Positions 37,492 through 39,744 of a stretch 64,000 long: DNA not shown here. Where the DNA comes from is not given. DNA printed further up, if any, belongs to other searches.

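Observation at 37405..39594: cNMP-binding / degenerate ParA-like / patatin phospholipase fusion, translationally coupled to a stand-alone RAM-domain mini-protein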

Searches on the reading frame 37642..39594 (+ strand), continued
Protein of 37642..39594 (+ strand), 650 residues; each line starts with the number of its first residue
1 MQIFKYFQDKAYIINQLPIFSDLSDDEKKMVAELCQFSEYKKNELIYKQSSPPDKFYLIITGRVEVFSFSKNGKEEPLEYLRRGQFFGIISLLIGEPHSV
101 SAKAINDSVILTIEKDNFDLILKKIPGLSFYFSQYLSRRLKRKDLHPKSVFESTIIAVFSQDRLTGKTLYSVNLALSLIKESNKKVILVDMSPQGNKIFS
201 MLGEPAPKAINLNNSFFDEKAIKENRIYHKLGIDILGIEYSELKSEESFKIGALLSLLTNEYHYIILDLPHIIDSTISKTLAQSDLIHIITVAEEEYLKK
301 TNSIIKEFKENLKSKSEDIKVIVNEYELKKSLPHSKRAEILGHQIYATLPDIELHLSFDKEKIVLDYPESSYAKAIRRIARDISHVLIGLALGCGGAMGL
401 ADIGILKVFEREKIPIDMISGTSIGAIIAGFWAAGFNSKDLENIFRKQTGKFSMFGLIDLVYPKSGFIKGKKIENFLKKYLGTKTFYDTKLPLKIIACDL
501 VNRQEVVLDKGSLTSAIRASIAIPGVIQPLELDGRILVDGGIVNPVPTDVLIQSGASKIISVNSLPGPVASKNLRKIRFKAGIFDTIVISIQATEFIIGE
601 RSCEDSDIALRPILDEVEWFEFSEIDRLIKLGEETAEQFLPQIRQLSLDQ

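Call 33: search_protein_families(library=pfam, proteins=[L001:3348-4604:+, L006:4115-5983:+, L022:6137-7333:+, L006:1907-4081:+, L025:4427-5911:+, L025:3201-3695:+, L013:8162-10180:+, L001:6621-7100:+, L001:7078-7383:+, L012:2927-3220:+], max_evalue=0.00001)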
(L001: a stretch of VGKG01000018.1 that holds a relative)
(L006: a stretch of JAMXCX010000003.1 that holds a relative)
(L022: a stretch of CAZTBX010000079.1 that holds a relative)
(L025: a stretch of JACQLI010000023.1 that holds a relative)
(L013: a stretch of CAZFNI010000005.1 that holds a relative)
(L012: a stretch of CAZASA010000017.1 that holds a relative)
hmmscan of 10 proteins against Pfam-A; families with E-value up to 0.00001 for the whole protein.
L001:3348-4604:+ (419 aa): 1 family
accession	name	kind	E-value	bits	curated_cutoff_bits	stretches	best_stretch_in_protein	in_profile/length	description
PF00232.24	Glyco_hydro_1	-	5.8e-85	285.9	22.6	2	17-260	4-252/453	Glycosyl hydrolase family 1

L006:4115-5983:+ (623 aa): 6 families
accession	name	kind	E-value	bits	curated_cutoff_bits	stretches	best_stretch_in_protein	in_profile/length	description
PF00441.29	Acyl-CoA_dh_1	-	1.9e-36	125.9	22.4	1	284-443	1-149/150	Acyl-CoA dehydrogenase, C-terminal domain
PF02771.21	Acyl-CoA_dh_N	-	7e-23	81.6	22.9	1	58-167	2-112/113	Acyl-CoA dehydrogenase, N-terminal domain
PF02770.24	Acyl-CoA_dh_M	-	1.1e-18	67.6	33.3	1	171-272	1-97/97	Acyl-CoA dehydrogenase, middle domain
PF21343.2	ACAD9-ACADV_C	-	8.5e-15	55.6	27.8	1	497-605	2-115/120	ACAD9/ACADV, C-terminal domain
PF08028.16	Acyl-CoA_dh_2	-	7.3e-07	30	22.7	1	303-426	5-127/134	Acyl-CoA dehydrogenase, C-terminal domain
PF21263.2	Acyl-CoA-dh_C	-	7e-06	26.7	27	0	523-584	17-72/96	Acyl-CoA dehydrogenase, C-terminal domain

L022:6137-7333:+ (399 aa): 3 families
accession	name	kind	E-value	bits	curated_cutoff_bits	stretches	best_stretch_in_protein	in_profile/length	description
PF00108.29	Thiolase_N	-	1.7e-82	277.1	26.4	1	6-267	1-259/260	Thiolase, N-terminal domain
PF02803.24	Thiolase_C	-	2.2e-47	160.1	27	1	278-398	3-123/123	Thiolase, C-terminal domain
PF00109.32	ketoacyl-synt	-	5.7e-06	26.5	20.8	0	82-122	166-206/252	Beta-ketoacyl synthase, N-terminal domain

L006:1907-4081:+ (725 aa): 4 families
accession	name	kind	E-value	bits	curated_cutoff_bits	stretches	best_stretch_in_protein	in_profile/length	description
PF02737.24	3HCDH_N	-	4.8e-57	193.2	22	1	334-512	2-180/180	3-hydroxyacyl-CoA dehydrogenase, NAD binding domain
PF00378.25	ECH_1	-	5.5e-40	137.7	27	1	24-242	2-212/251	Enoyl-CoA hydratase/isomerase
PF00725.27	3HCDH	-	9.8e-36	122.6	22.1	2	514-605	1-95/97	3-hydroxyacyl-CoA dehydrogenase, C-terminal domain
PF16113.10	ECH_2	-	2.6e-23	83.5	27.2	1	34-240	7-204/335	Enoyl-CoA hydratase/isomerase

L025:4427-5911:+ (495 aa): 2 families
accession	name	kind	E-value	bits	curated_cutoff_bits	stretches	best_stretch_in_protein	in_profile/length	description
PF00370.27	FGGY_N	-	5.5e-74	249.3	28.8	1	8-254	2-245/245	FGGY family of carbohydrate kinases, N-terminal domain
PF02782.22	FGGY_C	-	3.1e-45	154.8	27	1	264-452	2-197/198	FGGY family of carbohydrate kinases, C-terminal domain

L025:3201-3695:+ (165 aa): 1 family
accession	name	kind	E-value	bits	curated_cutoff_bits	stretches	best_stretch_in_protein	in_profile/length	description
PF04461.18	DUF520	-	9.6e-60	201.8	23.2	1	6-165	2-161/161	Protein of unknown function (DUF520)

L013:8162-10180:+ (673 aa): 3 families
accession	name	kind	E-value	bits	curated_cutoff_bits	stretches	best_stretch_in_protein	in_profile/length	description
PF01379.25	Porphobil_deam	-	7.2e-51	173.1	22.1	1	5-201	1-203/207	Porphobilinogen deaminase, dipyromethane cofactor binding domain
PF00590.25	TP_methylase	-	2.2e-47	162.2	27.8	1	218-427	1-211/212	Tetrapyrrole (Corrin/Porphyrin) Methylases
PF02602.20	HEM4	-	1.8e-32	112.8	27.5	1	473-670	12-218/231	Uroporphyrinogen-III synthase HemD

L001:6621-7100:+ (160 aa): 0 families

L001:7078-7383:+ (102 aa): 0 families

L012:2927-3220:+ (98 aa): 1 family
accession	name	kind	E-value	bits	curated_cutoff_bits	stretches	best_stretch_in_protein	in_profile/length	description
PF07845.16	DUF1636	-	1.9e-06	28.7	31.6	1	13-75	1-65/117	Protein of unknown function (DUF1636)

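Call 36: search_protein_families(library=pfam, proteins=[L039:5968-7899:+, L042:5932-7722:+, L063:5950-7683:+, L040:6019-7893:+, L034:3365-4915:+, L035:1748-3346:+, L037:5974-7488:+, L043:710-2425:+, L044:5779-7554:+, L038:5935-6879:+], max_evalue=0.001)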
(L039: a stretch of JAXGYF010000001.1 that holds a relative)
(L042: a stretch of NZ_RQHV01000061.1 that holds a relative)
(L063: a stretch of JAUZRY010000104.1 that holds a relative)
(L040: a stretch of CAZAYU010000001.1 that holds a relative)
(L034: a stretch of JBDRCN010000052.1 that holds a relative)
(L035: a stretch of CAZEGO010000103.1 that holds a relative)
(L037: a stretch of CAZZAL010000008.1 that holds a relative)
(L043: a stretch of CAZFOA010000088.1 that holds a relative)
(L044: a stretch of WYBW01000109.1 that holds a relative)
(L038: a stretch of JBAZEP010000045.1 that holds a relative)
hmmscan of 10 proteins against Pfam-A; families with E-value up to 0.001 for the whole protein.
L039:5968-7899:+ (644 aa): 2 families
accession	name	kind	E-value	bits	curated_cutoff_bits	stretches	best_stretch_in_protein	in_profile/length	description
PF00027.35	cNMP_binding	-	4e-22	78.4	27.5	1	31-117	2-89/89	Cyclic nucleotide-binding domain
PF01734.28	Patatin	-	5.4e-22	79.4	27.7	1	369-531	1-190/191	Patatin-like phospholipase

L042:5932-7722:+ (597 aa): 2 families
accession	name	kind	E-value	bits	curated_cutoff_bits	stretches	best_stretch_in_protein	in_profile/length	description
PF01734.28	Patatin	-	5.6e-30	105.4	27.7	1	339-500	2-190/191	Patatin-like phospholipase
PF00027.35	cNMP_binding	-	2.5e-16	59.8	27.5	1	60-145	4-88/89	Cyclic nucleotide-binding domain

L063:5950-7683:+ (578 aa): 2 families
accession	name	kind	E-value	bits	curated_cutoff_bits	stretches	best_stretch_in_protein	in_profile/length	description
PF01734.28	Patatin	-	1e-29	104.6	27.7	1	295-458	1-189/191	Patatin-like phospholipase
PF00027.35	cNMP_binding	-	4e-24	84.8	27.5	1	42-130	2-89/89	Cyclic nucleotide-binding domain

L040:6019-7893:+ (625 aa): 2 families
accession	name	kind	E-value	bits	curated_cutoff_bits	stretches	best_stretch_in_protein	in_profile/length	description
PF01734.28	Patatin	-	1.7e-30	107.1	27.7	1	367-527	2-190/191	Patatin-like phospholipase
PF00027.35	cNMP_binding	-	1.5e-19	70.2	27.5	1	34-120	2-89/89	Cyclic nucleotide-binding domain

L034:3365-4915:+ (517 aa): 1 family
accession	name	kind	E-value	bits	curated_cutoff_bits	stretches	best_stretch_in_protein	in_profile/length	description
PF01734.28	Patatin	-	3.4e-30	106.1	27.7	1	227-389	1-191/191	Patatin-like phospholipase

L035:1748-3346:+ (533 aa): 1 family
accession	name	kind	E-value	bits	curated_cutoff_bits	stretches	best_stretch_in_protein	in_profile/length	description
PF01734.28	Patatin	-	2e-32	113.4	27.7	1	244-405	1-190/191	Patatin-like phospholipase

L037:5974-7488:+ (505 aa): 1 family
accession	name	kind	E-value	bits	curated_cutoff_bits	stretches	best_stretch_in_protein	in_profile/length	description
PF01734.28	Patatin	-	2.5e-28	100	27.7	1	215-377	1-191/191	Patatin-like phospholipase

L043:710-2425:+ (572 aa): 1 family
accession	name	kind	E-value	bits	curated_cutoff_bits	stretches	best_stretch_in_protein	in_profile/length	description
PF01734.28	Patatin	-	5.6e-28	98.9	27.7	1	266-428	1-190/191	Patatin-like phospholipase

L044:5779-7554:+ (592 aa): 1 family
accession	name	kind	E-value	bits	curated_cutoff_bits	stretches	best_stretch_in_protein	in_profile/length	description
PF01734.28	Patatin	-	2.7e-30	106.4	27.7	1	286-448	1-190/191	Patatin-like phospholipase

L038:5935-6879:+ (315 aa): 1 family
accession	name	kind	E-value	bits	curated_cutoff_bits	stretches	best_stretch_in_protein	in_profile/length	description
PF01734.28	Patatin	-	2.9e-28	99.8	27.7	1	26-187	1-190/191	Patatin-like phospholipase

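Call 48: search_protein_families(library=padloc, proteins=[window:37642-39594:+], max_evalue=0.001)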
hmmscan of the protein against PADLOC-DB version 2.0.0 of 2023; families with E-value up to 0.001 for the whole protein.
window:37642-39594:+ (650 aa): 6 families
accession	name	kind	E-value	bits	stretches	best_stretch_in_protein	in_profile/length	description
PDLC00758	Effector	-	1.5e-11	42.2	1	390-543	9-184/331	Phospholipase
PDLC00757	Effector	-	4.4e-09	34.1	1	390-506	13-141/331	Phospholipase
PDLC00732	Effector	-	8.8e-09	32.7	1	28-145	29-142/301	TIR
PDLC00731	Effector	-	4.8e-08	30.3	1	29-149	34-150/306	TIR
PDLC00755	Effector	-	5.7e-07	26.9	1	390-508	14-129/311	Phospholipase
PDLC02371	PycTIR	-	1.3e-05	22.8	1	31-145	33-143/288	-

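Call 69: list_cluster_members(proteins=[window:37642-39591:+, P0121, window:36144-37385:+])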
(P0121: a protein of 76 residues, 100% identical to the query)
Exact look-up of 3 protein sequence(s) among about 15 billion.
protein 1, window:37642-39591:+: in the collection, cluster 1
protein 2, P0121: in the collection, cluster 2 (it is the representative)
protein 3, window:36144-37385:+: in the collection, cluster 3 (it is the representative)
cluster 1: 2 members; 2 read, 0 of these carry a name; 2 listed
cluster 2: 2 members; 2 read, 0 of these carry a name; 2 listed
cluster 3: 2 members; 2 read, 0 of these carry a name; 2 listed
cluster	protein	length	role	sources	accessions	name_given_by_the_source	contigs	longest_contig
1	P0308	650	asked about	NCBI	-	-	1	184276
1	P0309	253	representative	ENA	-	-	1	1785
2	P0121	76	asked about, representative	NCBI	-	-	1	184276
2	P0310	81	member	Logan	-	-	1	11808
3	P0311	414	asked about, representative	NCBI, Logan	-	-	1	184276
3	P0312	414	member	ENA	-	-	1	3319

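Call 70: find_encoding_contigs(protein=window:37642-39594:+, flank=1000, max_places=3)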
Protein window:37642-39594:+ (650 aa): no gene with exactly this product is on record in the collection.
